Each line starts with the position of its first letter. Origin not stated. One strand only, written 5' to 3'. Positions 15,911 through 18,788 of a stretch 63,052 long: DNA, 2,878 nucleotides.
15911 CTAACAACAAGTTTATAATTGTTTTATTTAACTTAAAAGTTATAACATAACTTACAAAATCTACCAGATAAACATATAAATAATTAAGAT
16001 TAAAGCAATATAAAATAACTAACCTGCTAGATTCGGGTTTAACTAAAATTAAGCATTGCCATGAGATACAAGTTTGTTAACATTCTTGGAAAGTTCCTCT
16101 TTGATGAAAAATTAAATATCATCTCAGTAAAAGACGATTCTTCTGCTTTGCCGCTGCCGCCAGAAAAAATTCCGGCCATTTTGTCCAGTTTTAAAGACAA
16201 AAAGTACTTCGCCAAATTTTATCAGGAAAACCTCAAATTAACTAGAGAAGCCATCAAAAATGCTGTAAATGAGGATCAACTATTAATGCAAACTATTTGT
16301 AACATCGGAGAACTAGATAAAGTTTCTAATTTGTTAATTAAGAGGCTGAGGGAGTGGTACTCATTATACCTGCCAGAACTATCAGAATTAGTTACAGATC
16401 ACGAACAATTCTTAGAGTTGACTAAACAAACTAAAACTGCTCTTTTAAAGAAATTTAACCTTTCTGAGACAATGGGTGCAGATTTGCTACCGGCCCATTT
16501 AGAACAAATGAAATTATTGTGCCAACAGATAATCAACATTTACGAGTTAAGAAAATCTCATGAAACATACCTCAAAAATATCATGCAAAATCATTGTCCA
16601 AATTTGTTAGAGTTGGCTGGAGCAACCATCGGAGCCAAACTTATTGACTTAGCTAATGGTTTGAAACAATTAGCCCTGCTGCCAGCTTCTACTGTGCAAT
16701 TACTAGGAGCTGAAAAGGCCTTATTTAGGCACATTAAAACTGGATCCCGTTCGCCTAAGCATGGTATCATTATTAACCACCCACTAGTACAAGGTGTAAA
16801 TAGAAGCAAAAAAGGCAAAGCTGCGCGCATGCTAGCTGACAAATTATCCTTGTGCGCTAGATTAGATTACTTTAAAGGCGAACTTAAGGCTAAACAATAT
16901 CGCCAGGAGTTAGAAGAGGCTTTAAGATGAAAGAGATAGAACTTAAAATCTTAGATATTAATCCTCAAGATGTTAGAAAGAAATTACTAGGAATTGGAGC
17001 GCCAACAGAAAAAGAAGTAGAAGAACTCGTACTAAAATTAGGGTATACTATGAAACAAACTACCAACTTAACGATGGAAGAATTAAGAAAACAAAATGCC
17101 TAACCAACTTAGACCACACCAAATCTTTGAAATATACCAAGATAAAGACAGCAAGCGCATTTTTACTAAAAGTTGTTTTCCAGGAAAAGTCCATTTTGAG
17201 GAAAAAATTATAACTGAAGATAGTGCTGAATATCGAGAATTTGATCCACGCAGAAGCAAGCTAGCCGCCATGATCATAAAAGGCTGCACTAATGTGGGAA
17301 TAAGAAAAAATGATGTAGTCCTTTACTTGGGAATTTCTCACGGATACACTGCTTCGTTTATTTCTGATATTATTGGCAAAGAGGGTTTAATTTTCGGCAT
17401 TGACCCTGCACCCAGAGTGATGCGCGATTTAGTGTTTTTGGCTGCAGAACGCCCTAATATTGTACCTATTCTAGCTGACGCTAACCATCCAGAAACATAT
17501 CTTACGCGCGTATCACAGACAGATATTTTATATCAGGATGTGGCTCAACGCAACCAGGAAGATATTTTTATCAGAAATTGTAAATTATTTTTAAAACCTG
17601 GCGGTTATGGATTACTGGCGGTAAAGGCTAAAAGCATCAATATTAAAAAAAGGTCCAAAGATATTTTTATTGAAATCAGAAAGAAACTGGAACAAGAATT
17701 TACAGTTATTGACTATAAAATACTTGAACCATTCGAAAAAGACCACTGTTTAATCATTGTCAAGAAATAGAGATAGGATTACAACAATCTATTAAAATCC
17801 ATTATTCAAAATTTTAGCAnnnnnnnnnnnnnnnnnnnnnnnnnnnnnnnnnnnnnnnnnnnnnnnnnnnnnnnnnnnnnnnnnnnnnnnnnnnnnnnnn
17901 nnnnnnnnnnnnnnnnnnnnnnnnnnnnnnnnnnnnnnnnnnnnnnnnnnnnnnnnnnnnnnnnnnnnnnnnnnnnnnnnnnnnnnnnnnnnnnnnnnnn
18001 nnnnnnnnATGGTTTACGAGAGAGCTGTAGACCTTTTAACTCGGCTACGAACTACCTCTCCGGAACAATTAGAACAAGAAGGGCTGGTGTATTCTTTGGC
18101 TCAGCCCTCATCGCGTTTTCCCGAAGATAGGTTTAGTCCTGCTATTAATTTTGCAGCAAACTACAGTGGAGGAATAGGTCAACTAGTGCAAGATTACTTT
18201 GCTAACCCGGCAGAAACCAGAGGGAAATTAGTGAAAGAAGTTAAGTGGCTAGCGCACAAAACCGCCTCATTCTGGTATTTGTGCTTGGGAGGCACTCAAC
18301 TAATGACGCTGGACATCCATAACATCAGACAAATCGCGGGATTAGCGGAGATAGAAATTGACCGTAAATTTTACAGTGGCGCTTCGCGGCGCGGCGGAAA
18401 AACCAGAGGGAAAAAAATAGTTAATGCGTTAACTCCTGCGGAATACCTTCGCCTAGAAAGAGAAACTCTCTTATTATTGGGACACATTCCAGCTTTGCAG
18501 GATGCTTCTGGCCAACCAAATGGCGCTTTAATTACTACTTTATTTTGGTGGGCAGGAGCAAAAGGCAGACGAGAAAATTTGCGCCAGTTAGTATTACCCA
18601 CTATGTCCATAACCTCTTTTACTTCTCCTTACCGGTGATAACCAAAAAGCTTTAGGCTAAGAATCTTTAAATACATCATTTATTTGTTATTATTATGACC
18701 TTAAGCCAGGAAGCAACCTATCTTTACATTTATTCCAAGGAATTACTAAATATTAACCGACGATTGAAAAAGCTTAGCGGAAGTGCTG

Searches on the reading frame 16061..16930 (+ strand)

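Call 40: search_protein_families(library=pfam, proteins=[window:16061-16930:+], max_evalue=0.001)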
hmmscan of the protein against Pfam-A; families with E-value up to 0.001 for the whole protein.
window:16061-16930:+ (289 aa): 1 family
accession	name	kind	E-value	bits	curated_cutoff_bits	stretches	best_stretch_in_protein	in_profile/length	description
PF01798.23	Nop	-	1.9e-56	191.5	25.4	1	84-288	4-226/228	snoRNA binding domain, fibrillarin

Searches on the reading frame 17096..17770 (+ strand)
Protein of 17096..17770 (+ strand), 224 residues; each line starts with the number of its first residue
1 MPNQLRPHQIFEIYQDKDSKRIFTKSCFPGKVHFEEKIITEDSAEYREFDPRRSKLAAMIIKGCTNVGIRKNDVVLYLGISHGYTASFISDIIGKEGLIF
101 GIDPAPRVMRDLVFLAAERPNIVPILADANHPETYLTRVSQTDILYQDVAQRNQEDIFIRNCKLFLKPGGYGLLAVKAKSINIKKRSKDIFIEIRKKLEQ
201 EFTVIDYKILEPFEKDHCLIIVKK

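Call 40: search_protein_families(library=pfam, proteins=[window:17096-17770:+], max_evalue=0.001)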
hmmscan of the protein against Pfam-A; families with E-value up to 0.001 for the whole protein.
window:17096-17770:+ (224 aa): 1 family
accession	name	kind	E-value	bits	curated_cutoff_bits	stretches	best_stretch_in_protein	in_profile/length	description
PF01269.23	Fibrillarin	-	1.4e-72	244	27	1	8-223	8-224/227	Fibrillarin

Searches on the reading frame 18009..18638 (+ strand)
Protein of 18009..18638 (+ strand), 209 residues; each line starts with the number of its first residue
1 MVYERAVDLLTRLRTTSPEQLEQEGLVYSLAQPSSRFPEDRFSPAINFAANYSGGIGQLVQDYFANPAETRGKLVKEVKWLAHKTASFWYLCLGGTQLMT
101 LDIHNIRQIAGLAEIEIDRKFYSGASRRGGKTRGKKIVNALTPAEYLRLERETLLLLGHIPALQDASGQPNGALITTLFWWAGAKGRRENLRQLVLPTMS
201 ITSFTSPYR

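Call 40: search_protein_families(library=pfam, proteins=[window:18009-18638:+], max_evalue=0.001)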
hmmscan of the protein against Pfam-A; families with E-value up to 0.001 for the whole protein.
window:18009-18638:+ (209 aa): 1 family
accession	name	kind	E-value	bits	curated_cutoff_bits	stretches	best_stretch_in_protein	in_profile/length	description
PF22175.2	Ogg-HhH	-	1.4e-05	25.2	27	1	6-119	38-149/173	8-oxoguanine DNA glycosylase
